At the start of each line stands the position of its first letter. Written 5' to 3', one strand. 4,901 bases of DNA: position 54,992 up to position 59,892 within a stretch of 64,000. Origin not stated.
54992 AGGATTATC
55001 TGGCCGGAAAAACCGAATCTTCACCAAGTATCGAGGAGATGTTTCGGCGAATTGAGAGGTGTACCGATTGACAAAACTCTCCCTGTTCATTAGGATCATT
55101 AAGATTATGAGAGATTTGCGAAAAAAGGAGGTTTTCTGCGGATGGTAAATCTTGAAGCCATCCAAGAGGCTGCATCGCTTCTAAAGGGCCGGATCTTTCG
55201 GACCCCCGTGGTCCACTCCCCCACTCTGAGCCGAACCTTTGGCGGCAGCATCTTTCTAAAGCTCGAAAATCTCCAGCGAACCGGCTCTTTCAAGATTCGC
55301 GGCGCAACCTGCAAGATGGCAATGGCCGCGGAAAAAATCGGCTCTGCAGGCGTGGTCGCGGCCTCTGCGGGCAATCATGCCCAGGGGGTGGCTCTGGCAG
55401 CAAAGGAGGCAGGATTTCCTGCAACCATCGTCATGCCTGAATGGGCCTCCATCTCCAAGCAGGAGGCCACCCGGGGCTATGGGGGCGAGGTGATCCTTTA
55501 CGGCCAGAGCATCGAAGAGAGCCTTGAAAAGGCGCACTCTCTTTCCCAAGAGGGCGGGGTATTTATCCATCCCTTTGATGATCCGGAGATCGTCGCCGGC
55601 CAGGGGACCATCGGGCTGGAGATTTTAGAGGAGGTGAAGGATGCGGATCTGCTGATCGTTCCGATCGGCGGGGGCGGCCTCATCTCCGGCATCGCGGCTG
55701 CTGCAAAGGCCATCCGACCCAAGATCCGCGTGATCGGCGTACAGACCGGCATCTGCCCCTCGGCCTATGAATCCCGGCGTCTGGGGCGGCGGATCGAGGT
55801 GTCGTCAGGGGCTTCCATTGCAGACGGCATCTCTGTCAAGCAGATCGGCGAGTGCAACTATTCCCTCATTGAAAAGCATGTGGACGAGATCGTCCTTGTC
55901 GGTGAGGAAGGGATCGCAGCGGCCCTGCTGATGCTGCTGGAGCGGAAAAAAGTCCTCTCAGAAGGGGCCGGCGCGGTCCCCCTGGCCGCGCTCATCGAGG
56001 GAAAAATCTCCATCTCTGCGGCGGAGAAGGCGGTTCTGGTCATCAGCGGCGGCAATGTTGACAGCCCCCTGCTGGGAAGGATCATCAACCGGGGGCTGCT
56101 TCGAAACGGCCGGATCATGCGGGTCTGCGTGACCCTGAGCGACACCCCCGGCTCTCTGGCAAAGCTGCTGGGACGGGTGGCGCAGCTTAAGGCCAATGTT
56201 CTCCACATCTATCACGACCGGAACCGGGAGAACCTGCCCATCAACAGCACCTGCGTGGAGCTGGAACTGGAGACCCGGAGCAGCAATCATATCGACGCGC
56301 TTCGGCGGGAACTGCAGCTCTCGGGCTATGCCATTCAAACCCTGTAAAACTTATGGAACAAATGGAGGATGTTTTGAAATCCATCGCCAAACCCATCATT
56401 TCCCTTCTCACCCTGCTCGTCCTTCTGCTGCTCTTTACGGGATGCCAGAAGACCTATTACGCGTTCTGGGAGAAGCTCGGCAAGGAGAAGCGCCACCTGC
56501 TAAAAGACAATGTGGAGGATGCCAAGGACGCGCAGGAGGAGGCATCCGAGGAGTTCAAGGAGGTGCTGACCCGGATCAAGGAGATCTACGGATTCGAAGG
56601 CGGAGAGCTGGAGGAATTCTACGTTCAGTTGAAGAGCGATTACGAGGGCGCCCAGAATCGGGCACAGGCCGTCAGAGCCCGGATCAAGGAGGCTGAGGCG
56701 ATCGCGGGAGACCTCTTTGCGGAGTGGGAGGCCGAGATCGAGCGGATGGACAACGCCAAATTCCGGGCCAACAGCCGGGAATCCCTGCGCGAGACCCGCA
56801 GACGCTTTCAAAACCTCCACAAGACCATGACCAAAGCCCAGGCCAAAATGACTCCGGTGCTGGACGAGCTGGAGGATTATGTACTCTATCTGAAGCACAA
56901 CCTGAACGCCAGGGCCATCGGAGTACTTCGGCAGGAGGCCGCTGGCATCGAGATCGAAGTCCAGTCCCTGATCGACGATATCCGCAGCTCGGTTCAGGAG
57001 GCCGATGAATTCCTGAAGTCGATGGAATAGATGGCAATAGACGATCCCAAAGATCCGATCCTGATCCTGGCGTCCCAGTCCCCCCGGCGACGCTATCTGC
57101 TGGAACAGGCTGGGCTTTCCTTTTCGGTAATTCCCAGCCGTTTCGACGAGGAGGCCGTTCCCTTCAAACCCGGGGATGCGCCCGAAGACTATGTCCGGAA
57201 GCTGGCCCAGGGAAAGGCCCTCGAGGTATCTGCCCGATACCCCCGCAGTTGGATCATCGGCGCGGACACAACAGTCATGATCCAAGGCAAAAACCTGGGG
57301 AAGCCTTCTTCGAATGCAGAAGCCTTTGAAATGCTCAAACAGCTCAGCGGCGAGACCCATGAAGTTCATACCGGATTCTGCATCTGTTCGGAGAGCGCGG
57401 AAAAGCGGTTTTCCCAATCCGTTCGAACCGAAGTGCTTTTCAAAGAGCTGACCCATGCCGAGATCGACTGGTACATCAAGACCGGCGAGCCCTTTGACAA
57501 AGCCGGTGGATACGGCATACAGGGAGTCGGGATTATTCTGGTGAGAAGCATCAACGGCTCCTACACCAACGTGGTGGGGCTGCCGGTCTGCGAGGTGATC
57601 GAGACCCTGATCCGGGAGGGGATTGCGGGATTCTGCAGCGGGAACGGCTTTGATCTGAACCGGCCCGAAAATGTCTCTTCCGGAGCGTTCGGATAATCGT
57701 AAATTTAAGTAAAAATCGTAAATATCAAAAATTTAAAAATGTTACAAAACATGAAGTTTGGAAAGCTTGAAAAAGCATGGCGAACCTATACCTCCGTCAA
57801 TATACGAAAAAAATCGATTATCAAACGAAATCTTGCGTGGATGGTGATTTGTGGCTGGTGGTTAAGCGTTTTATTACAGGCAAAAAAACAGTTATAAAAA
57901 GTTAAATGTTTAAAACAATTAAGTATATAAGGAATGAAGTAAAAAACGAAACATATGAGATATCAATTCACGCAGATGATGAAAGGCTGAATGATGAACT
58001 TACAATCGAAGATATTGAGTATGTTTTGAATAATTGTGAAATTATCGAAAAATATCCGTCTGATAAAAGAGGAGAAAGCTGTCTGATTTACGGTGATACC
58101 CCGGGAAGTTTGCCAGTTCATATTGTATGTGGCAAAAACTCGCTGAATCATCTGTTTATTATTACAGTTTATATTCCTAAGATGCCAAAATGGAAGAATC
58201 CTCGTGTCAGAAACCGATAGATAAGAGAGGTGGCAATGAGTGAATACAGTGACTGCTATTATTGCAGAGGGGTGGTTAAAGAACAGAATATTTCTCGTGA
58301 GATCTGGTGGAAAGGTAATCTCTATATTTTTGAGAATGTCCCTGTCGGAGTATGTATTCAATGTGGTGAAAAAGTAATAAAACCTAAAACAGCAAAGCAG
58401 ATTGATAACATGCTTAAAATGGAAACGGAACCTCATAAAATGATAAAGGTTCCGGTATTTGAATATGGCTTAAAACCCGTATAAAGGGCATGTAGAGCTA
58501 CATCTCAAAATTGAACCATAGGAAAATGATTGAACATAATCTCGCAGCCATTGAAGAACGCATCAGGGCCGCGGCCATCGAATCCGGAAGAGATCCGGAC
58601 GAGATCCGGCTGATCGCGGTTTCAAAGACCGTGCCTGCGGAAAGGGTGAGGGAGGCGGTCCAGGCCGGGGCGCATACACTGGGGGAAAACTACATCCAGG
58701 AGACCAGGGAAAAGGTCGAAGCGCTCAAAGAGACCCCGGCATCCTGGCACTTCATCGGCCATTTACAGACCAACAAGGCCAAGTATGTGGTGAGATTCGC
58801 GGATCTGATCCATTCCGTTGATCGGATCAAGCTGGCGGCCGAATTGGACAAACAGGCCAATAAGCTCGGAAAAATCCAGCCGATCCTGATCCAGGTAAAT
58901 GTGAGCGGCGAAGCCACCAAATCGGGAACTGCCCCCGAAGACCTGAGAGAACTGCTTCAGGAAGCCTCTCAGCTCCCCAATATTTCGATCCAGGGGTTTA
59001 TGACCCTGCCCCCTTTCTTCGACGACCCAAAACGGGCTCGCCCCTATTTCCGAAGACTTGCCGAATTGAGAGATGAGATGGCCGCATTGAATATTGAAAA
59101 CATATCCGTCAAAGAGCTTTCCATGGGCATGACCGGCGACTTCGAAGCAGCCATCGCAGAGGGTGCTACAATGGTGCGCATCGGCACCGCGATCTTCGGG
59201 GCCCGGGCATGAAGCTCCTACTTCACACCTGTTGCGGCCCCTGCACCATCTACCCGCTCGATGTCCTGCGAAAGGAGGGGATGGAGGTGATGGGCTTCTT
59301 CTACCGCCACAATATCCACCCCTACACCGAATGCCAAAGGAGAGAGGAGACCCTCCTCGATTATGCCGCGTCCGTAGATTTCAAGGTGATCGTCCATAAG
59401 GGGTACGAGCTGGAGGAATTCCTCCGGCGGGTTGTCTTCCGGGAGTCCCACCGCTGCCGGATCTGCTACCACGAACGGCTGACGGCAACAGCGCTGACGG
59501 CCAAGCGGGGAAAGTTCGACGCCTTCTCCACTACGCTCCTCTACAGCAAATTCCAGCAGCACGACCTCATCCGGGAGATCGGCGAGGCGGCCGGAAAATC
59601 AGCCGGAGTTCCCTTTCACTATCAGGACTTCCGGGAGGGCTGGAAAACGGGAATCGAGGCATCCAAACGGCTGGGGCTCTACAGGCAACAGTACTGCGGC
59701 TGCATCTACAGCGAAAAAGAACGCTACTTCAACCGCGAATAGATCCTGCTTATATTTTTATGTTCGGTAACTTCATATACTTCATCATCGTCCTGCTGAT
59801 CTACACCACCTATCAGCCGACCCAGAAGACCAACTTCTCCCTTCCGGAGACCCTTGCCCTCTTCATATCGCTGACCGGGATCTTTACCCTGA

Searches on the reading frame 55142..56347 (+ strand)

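Call 8: search_protein_families(library=pfam, proteins=[window:55142-56347:+], max_evalue=0.001)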
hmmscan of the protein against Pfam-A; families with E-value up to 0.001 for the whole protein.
window:55142-56347:+ (401 aa): 1 family
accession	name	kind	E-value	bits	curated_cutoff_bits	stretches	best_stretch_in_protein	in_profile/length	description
PF00291.31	PALP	-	1.5e-80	271.1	35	1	17-303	4-295/295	Pyridoxal-phosphate dependent enzyme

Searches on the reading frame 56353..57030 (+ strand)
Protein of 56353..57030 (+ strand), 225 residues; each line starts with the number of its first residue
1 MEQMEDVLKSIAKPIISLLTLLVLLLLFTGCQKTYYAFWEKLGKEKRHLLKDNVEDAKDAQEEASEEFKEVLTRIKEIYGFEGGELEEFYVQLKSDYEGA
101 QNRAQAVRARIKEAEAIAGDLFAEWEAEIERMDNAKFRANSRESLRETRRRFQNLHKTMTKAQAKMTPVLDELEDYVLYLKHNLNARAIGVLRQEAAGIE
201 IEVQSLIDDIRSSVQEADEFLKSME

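Call 8: search_protein_families(library=pfam, proteins=[window:56353-57030:+], max_evalue=0.001)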
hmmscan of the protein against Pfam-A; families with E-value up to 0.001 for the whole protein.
window:56353-57030:+ (225 aa): 1 family
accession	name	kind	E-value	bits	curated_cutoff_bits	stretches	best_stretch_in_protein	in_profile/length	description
PF11172.13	DUF2959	-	8.9e-66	222.2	26.8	1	35-224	1-190/190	Protein of unknown function (DUF2959)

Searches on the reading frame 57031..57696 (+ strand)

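Call 8: search_protein_families(library=pfam, proteins=[window:57031-57696:+], max_evalue=0.001)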
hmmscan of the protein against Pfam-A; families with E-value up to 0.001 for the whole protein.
window:57031-57696:+ (221 aa): 1 family
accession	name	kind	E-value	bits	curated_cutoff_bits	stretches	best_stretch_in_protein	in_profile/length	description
PF02545.19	Maf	-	1.6e-65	220.8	27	1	11-193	2-184/187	Maf-like protein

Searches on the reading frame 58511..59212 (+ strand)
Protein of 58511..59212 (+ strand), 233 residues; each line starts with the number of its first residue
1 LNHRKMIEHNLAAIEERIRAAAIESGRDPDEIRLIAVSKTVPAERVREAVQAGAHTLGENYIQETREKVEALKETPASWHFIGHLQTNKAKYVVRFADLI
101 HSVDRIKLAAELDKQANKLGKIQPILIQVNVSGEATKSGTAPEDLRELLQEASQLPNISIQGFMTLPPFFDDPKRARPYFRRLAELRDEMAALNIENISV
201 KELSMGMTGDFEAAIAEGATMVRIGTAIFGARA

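Call 67: search_protein_families(library=pfam, proteins=[window:58511-59212:+], max_evalue=0.001)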
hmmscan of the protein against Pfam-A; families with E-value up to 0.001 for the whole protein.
window:58511-59212:+ (233 aa): 1 family
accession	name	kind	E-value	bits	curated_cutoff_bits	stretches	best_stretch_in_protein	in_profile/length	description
PF01168.26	Ala_racemase_N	-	1.1e-26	94.4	24.1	1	10-232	2-219/220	Alanine racemase, N-terminal domain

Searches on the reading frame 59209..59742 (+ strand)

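Call 67: search_protein_families(library=pfam, proteins=[window:59209-59742:+], max_evalue=0.001)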
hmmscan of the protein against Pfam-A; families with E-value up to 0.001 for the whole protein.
window:59209-59742:+ (177 aa): 1 family
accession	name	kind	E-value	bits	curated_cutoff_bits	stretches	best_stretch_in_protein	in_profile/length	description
PF02677.20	QueH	-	2.2e-62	210.7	23.5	1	3-171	1-175/175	Epoxyqueuosine reductase QueH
